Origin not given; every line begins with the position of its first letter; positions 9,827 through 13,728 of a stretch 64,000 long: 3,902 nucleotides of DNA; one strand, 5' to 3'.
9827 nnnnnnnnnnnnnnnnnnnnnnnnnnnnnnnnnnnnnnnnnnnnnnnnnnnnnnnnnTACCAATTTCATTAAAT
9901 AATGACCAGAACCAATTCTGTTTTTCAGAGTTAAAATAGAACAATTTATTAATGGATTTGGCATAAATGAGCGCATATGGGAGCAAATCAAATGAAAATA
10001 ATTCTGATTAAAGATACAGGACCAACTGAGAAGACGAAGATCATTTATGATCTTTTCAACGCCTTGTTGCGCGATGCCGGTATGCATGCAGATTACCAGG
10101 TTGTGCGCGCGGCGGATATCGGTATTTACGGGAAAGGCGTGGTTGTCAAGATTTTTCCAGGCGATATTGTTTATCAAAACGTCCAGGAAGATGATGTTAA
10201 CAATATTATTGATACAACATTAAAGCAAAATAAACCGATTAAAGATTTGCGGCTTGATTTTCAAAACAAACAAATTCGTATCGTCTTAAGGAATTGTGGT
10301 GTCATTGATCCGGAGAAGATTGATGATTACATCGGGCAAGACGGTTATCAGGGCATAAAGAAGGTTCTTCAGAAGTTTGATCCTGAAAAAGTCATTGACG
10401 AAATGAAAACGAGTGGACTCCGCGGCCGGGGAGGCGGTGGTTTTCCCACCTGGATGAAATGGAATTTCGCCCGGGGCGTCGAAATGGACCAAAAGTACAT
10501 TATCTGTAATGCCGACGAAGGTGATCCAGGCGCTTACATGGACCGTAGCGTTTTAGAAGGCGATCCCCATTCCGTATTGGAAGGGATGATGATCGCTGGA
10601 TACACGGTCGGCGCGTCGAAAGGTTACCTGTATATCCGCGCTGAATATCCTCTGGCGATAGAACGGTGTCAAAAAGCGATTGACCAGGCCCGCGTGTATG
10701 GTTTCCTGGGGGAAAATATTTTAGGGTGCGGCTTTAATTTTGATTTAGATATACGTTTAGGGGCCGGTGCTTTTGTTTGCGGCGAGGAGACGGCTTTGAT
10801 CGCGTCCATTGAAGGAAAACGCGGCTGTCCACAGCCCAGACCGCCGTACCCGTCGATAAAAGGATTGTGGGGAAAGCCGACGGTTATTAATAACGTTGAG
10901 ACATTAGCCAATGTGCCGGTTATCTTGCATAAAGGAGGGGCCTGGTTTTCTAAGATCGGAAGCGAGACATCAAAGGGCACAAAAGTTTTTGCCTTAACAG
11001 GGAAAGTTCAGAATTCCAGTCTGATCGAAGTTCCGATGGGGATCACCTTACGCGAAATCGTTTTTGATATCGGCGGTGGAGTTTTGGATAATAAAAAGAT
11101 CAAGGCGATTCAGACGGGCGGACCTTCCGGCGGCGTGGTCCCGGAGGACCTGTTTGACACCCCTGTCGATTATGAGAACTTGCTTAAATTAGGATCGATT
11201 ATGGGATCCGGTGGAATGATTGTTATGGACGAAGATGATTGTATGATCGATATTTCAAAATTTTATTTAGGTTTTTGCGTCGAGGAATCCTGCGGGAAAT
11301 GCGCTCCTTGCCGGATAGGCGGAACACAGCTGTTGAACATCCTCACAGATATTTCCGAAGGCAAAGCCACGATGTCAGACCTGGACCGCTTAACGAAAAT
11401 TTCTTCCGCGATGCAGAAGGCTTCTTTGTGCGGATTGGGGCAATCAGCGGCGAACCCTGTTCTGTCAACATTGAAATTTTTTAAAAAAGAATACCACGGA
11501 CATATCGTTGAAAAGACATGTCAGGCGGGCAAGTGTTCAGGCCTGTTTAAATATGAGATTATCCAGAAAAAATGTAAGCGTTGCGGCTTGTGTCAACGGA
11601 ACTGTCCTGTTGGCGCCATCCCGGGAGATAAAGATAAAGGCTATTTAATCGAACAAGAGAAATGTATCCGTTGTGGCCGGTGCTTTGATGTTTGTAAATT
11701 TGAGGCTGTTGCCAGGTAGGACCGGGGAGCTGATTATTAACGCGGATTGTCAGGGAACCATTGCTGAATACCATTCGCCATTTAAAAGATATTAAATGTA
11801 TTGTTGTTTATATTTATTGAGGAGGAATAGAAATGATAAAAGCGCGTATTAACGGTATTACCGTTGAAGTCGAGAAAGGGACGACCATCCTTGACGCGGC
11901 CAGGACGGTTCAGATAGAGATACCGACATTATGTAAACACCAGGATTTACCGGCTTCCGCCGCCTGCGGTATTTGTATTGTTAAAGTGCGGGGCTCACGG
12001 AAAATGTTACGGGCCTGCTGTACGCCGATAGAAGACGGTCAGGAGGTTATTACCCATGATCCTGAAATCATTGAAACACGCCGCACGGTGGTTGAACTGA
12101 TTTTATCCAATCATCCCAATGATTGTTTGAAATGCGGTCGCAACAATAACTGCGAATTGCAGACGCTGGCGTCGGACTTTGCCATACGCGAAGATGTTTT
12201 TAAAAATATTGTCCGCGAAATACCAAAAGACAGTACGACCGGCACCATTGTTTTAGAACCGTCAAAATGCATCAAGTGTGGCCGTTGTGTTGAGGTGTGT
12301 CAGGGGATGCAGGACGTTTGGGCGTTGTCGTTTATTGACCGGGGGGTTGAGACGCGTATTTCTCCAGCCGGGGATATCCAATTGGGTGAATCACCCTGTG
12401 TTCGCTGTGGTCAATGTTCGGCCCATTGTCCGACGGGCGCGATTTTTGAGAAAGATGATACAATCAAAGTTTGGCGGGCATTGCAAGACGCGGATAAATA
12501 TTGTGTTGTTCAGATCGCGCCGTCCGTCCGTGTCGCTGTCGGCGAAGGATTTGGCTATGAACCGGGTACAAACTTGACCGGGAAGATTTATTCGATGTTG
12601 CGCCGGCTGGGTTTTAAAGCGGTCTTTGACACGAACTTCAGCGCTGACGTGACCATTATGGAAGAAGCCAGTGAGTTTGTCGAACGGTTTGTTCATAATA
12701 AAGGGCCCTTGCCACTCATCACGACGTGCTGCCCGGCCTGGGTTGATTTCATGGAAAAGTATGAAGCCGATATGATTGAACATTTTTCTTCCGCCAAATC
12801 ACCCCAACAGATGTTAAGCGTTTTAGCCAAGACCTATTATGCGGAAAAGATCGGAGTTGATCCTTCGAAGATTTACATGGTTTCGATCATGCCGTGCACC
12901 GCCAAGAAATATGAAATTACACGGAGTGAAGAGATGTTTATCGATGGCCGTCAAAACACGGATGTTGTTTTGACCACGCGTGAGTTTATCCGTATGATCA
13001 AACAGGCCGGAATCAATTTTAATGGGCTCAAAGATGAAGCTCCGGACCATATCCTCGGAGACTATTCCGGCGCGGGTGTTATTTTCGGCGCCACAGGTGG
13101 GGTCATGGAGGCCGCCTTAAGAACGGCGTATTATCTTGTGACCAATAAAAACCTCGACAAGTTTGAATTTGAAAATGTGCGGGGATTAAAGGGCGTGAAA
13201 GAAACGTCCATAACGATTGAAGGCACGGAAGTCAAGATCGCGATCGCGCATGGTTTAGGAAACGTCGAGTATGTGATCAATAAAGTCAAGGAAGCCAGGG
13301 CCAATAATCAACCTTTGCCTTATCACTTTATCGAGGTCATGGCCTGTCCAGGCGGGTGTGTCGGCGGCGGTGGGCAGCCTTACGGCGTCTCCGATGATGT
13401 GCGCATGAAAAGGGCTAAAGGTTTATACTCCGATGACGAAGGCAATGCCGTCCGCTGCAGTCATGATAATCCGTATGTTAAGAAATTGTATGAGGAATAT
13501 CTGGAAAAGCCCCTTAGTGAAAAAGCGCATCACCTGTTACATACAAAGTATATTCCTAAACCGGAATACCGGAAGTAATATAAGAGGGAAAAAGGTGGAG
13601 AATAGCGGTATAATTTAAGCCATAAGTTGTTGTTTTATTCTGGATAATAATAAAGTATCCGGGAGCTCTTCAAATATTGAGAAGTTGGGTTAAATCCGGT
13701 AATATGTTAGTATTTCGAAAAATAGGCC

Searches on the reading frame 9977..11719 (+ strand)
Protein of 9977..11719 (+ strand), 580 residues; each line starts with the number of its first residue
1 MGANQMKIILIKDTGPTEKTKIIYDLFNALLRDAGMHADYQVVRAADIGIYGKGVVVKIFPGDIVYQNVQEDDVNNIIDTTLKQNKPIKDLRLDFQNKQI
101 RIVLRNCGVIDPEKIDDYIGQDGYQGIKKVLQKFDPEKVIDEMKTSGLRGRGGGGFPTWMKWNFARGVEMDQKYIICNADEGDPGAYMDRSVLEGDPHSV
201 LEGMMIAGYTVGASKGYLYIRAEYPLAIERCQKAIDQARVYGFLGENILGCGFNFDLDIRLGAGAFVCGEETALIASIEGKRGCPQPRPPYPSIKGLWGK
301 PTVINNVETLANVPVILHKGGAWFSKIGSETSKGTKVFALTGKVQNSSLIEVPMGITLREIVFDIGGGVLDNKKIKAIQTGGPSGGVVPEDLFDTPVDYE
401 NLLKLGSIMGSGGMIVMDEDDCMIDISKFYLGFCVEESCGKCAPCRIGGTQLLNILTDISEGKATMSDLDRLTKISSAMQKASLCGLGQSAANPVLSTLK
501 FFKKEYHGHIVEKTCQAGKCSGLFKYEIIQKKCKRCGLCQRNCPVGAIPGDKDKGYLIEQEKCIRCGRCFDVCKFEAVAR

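Call 3: search_protein_families(library=pfam, proteins=[window:9977-11719:+], max_evalue=0.01)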
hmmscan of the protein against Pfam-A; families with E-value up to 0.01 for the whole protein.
window:9977-11719:+ (580 aa): 12 families
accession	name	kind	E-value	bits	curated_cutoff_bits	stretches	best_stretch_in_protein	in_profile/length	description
PF01512.22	Complex1_51K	-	6.7e-46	156.3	31.2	1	144-314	2-149/150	Nuo51 FMN-binding domain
PF10589.14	NADH_4Fe-4S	-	5.3e-30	103.6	23.5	1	426-509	2-85/85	NADH-ubiquinone oxidoreductase-F iron-sulfur binding region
PF00037.32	Fer4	-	4.9e-09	36.1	21.1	2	527-548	2-23/24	4Fe-4S binding domain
PF12838.12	Fer4_7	-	4.4e-08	33.9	27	1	532-577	1-52/52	4Fe-4S dicluster domain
PF12797.12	Fer4_2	-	4.6e-07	29.8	24.5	2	556-574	3-21/22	4Fe-4S binding domain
PF13187.11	Fer4_9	-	4.9e-07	30.1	27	1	532-574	1-48/52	4Fe-4S dicluster domain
PF13237.11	Fer4_10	-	5e-07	30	25.5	1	528-573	4-52/53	4Fe-4S dicluster domain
PF12837.12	Fer4_6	-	1.2e-06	28.6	25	2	558-577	4-23/24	4Fe-4S binding domain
PF14697.11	Fer4_21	-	0.00077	20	35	0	558-575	3-20/59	4Fe-4S dicluster domain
PF10531.15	SLBB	-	0.0015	18.8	27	1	337-387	1-54/55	SLBB domain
PF22461.2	SLBB_2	-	0.0017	18.9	27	1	337-382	2-48/79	SLBB domain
PF25019.1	LRR_R13L1-DRL21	-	0.0065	16.8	27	0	74-161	25-89/127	R13L1/DRL21 LRRs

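Call 4: search_protein_families(library=ncbifam, proteins=[window:9977-11719:+], max_evalue=0.001)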
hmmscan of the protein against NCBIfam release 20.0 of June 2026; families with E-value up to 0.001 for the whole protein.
window:9977-11719:+ (580 aa): 35 families (the best 25 are shown)
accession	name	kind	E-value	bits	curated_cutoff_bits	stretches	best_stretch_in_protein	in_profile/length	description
TIGR01959.1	nuoF_fam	equivalog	4.5e-145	483.1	558.65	1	111-510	10-410/410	NADH-quinone oxidoreductase subunit NuoF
NF010120.0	PRK13596.1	equivalog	2.5e-113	378.8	389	1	117-516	22-423/433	NADH-quinone oxidoreductase subunit NuoF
NF008436.0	PRK11278.1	equivalog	4.9e-111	371.8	749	1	111-522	23-438/448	NADH-quinone oxidoreductase subunit NuoF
TIGR01945.1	rnfC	subfamily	1.1e-12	47.2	245.95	1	107-239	96-222/435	RnfABCDGE type electron transport complex subunit C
TIGR04481.1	PR_assoc_PrdC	equivalog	1.5e-12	47.1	490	1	136-386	73-286/425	proline reductase-associated electron transfer protein PrdC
NF058577.1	FdxA_fam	equivalog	5.2e-12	45.8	65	1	528-577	4-52/52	4Fe-4S ferredoxin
NF003454.1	PRK05035.1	equivalog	1.1e-10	40.6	345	1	106-237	97-221/556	electron transport complex subunit RsxC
TIGR02700.1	flavo_MJ0208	hypoth_equivalog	8.3e-10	38.3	251.35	1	508-578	125-194/234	dihydromethanopterin reductase (acceptor)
TIGR04105.1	FeFe_hydrog_B1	subfamily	1e-08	34.3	450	1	509-579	138-206/462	monomeric [FeFe] hydrogenase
NF038196.1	ferrodoxin_EFR1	subfamily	1e-06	29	75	1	529-578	182-229/242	EFR1 family ferrodoxin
NF043039.1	HgcAB_like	equivalog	6.7e-06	25.9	285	1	519-578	288-349/350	HgcAB-like fusion protein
NF040864.1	HgcB_ferredoxin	equivalog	7e-06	25.8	99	1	527-578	10-61/93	mercury methylation ferredoxin HgcB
NF043069.1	T4HPD_activ_SAM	equivalog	8.7e-06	25.3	425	1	528-577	48-96/299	trans-4-hydroxy-L-proline dehydratase activase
TIGR04041.1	activase_YjjW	hypoth_equivalog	8.8e-06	25.3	250.2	1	530-577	40-86/276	YjjW family glycine radical enzyme activase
NF040770.1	hetero_SS_HdrA2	exception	3.6e-05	22.1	1100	1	527-579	573-624/777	CoB-CoM heterodisulfide reductase HdrA2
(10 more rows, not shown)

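Call 50: search_solved_structures(query=window:9977-11716:+, max_evalue=1e-40, show_alignments=2)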
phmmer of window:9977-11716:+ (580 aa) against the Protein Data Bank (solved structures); distinct sequences matched with E-value up to 1e-40: 61 (the best 60 are shown).
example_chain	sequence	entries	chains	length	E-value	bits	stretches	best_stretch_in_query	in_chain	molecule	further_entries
7q4v_B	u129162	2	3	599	1.7e-210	703.9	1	8-579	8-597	Iron hydrogenase HydB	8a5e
7t2r_B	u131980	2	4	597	4.7e-209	699.1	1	23-579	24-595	NiFe hydrogenase subunit B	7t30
9bov_B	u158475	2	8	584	2.4e-204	683.6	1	45-578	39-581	NADH dehydrogenase (Quinone)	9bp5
8oh5_B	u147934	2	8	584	5.7e-202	675.7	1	42-578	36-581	NAD-reducing hydrogenase subunit HoxF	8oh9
9n5u_B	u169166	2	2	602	2.4e-200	670.3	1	97-578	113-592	NfnB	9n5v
7q4w_B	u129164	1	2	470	7.7e-199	665.4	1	115-579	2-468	Iron hydrogenase HydB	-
8a6t_B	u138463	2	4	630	2.6e-189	634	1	49-577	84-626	Electron bifurcating hydrogenase subunit HydB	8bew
7p5h_B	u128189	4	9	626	1.9e-183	614.5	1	48-578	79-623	Fe-hydrogenase, subunit beta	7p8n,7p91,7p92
9mqx_B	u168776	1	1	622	1.2e-182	611.9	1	49-579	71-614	NADH:ubiquinone oxidoreductase, NADH-binding (51 kD) subunit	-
6vw7_B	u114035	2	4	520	4.7e-122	411.8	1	25-506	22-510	NAD-dependent formate dehydrogenase beta subunit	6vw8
2fug_1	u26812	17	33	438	6.4e-116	391.6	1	114-509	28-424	NADH-quinone oxidoreductase chain 1 | NADH-QUINONE OXIDOREDUCTASE SUBUNIT 1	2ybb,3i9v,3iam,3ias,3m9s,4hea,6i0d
6hl2_B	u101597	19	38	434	7.2e-111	374.9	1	111-508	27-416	NADH-quinone oxidoreductase subunit F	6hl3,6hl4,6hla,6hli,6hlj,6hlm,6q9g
7q5y_C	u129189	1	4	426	7.6e-111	374.8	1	111-508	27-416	NADH-quinone oxidoreductase subunit F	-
6q9c_B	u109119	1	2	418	9.9e-111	374.4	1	111-507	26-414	NADH-quinone oxidoreductase subunit F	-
6r7p_B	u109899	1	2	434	1.9e-110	373.5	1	111-508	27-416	NADH-quinone oxidoreductase subunit F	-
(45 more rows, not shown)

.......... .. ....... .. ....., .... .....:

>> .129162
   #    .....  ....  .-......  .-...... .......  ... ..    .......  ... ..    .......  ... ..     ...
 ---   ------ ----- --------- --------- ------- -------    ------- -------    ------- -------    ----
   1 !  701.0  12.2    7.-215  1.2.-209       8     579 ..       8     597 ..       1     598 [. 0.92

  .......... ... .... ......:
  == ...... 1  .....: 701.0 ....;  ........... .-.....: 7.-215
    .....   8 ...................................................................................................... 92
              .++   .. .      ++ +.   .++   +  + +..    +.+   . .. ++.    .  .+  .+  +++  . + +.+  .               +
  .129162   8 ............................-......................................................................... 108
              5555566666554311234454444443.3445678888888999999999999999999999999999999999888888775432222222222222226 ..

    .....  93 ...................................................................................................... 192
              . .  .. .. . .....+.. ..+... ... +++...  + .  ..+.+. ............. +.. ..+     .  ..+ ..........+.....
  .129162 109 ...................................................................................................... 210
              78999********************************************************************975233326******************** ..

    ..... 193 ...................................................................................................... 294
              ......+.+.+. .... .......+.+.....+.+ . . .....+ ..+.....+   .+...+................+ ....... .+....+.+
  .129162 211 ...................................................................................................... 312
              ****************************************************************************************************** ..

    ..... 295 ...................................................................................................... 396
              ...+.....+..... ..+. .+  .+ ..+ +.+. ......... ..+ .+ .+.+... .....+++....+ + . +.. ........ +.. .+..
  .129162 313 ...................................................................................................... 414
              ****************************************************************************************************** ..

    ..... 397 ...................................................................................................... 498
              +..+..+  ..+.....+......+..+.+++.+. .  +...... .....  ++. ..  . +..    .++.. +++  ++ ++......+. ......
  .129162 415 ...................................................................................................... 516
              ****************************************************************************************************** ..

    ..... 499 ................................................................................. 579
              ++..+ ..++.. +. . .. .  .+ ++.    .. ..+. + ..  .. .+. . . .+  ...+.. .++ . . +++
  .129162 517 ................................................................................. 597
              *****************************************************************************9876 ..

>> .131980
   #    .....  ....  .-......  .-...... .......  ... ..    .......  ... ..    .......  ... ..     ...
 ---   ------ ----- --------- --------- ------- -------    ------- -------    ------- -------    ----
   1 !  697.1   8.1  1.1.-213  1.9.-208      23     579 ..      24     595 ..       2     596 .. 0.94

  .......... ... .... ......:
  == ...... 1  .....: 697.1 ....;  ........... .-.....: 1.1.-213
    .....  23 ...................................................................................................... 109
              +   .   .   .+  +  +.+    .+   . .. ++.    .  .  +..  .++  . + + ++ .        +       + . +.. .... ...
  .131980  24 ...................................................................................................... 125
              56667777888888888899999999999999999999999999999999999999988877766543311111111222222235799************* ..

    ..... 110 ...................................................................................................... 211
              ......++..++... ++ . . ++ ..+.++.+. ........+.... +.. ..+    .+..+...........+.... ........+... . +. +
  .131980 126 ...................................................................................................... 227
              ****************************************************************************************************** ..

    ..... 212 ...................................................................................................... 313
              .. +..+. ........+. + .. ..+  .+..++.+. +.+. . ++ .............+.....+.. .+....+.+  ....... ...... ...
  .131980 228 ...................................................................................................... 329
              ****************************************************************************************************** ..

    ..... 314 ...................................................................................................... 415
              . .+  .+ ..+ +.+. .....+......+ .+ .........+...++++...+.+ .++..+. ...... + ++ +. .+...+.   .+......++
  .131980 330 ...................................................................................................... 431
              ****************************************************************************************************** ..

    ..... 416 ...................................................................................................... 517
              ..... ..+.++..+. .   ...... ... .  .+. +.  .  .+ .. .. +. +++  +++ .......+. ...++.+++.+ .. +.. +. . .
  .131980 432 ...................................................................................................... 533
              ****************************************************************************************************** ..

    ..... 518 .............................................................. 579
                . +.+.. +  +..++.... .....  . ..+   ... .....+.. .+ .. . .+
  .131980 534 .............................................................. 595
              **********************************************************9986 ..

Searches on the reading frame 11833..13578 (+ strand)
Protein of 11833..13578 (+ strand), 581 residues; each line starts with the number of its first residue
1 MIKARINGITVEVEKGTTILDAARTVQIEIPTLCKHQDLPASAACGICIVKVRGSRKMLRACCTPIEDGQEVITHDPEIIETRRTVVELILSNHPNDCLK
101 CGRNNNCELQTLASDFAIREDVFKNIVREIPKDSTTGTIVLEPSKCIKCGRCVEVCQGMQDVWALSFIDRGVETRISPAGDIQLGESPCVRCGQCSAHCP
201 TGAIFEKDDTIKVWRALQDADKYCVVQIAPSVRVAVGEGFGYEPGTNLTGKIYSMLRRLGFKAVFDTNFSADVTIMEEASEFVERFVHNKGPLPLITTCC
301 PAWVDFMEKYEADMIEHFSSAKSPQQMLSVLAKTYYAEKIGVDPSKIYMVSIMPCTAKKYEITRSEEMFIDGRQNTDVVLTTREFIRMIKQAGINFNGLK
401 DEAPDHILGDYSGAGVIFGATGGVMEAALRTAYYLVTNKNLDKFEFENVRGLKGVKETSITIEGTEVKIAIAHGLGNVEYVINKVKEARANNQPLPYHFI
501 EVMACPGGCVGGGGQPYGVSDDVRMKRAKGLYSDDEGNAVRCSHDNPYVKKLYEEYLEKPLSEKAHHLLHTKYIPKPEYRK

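Call 3: search_protein_families(library=pfam, proteins=[window:11833-13578:+], max_evalue=0.01)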
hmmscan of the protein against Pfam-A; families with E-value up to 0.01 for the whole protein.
window:11833-13578:+ (581 aa): 15 families
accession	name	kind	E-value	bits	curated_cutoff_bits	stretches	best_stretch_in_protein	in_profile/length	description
PF02906.19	Fe_hyd_lg_C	-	5.7e-91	305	22.1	1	222-513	1-245/245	Iron only hydrogenase large subunit, C-terminal domain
PF02256.22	Fe_hyd_SSU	-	3.9e-26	91.3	24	1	521-575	1-55/56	Iron hydrogenase small subunit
PF13510.11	Fer2_4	-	8.8e-17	61.4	22.8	1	1-75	3-80/82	2Fe-2S iron-sulfur cluster binding domain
PF10588.14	NADH-G_4Fe-4S_3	-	5.3e-16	58.3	27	1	83-120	1-38/40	NADH-ubiquinone oxidoreductase-G iron-sulfur binding region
PF12838.12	Fer4_7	-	1.1e-08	35.9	27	1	145-203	1-52/52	4Fe-4S dicluster domain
PF00037.32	Fer4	-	1.6e-07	31.3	21.1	2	189-204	8-23/24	4Fe-4S binding domain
PF13237.11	Fer4_10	-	1.6e-06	28.3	25.5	2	139-200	2-53/53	4Fe-4S dicluster domain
PF13187.11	Fer4_9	-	9.2e-06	26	27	1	145-204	1-52/52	4Fe-4S dicluster domain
PF12837.12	Fer4_6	-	0.0002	21.6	25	2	142-156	5-19/24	4Fe-4S binding domain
PF14697.11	Fer4_21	-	0.00027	21.5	35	1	142-204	4-57/59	4Fe-4S dicluster domain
PF12797.12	Fer4_2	-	0.0016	18.7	24.5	1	139-156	3-20/22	4Fe-4S binding domain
PF13484.11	Fer4_16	-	0.0037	18.4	30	1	189-215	2-28/66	4Fe-4S double cluster binding domain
PF13534.11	Fer4_17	-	0.0066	17.4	22.2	0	189-202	46-59/61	4Fe-4S dicluster domain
PF25160.1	LdpA_Fe-S-bd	-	0.0072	16.5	27.6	0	186-206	25-45/49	LdpA Fe-S cluster-binding domain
PF13183.11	Fer4_8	-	0.0075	17.2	27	1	144-202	3-67/68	4Fe-4S dicluster domain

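Call 4: search_protein_families(library=ncbifam, proteins=[window:11833-13578:+], max_evalue=0.001)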
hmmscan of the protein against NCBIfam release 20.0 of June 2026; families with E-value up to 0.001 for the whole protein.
window:11833-13578:+ (581 aa): 23 families
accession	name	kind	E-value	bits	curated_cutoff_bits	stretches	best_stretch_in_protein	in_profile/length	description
NF040763.1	FeFe_hydrog_A6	exception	1.5e-240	799.5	765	1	3-575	2-570/571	NADH-dependent [FeFe] hydrogenase, group A6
NF040762.1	Hydr_FeFe_Clost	exception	3.7e-178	593.7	900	1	5-573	4-571/572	ferredoxin hydrogenase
TIGR02512.1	FeFe_hydrog_A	subfamily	3.1e-151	503.5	405.95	1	139-516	2-373/375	[FeFe] hydrogenase, group A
TIGR04105.1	FeFe_hydrog_B1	subfamily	2.2e-48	165.1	450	2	137-459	135-430/462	monomeric [FeFe] hydrogenase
NF005745.0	PRK07569.1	equivalog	4.7e-44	150.5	333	1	5-212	7-215/238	bidirectional hydrogenase complex protein HoxU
TIGR01973.1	NuoG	equivalog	1.7e-36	126.2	470.05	1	5-212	2-206/606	NADH-quinone oxidoreductase subunit NuoG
NF006305.0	PRK08493.1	equivalog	2.1e-32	112.1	591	1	1-208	1-225/819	NADH-quinone oxidoreductase subunit G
NF009454.0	PRK12814.1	equivalog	1e-24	86.9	916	2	4-99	6-101/657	putative NADPH-dependent glutamate synthase small subunit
NF005895.0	PRK07860.1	equivalog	2.7e-24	85.2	802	1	2-180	18-199/811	NADH-quinone oxidoreductase subunit G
NF058577.1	FdxA_fam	equivalog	1.5e-07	31.5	65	1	188-212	8-32/52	4Fe-4S ferredoxin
NF045480.1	FdxA_Actino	equivalog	3.8e-06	27.1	125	0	187-222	38-73/107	ferredoxin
NF006221.0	PRK08348.1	subfamily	4.4e-06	26.4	124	1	130-210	31-98/136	NADH-plastoquinone oxidoreductase subunit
NF042909.1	FMH_DH_FwdF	exception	1.2e-05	24.6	375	1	82-206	41-157/336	tungsten-dependent formylmethanofuran dehydrogenase subunit FwdF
NF009053.0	PRK12387.1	subfamily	3.2e-05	23.8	204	0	187-205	73-91/180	formate hydrogenlyase complex iron-sulfur subunit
NF004546.0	PRK05888.3-3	equivalog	5.8e-05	22.6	260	1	135-218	55-138/196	NADH-quinone oxidoreductase subunit NuoI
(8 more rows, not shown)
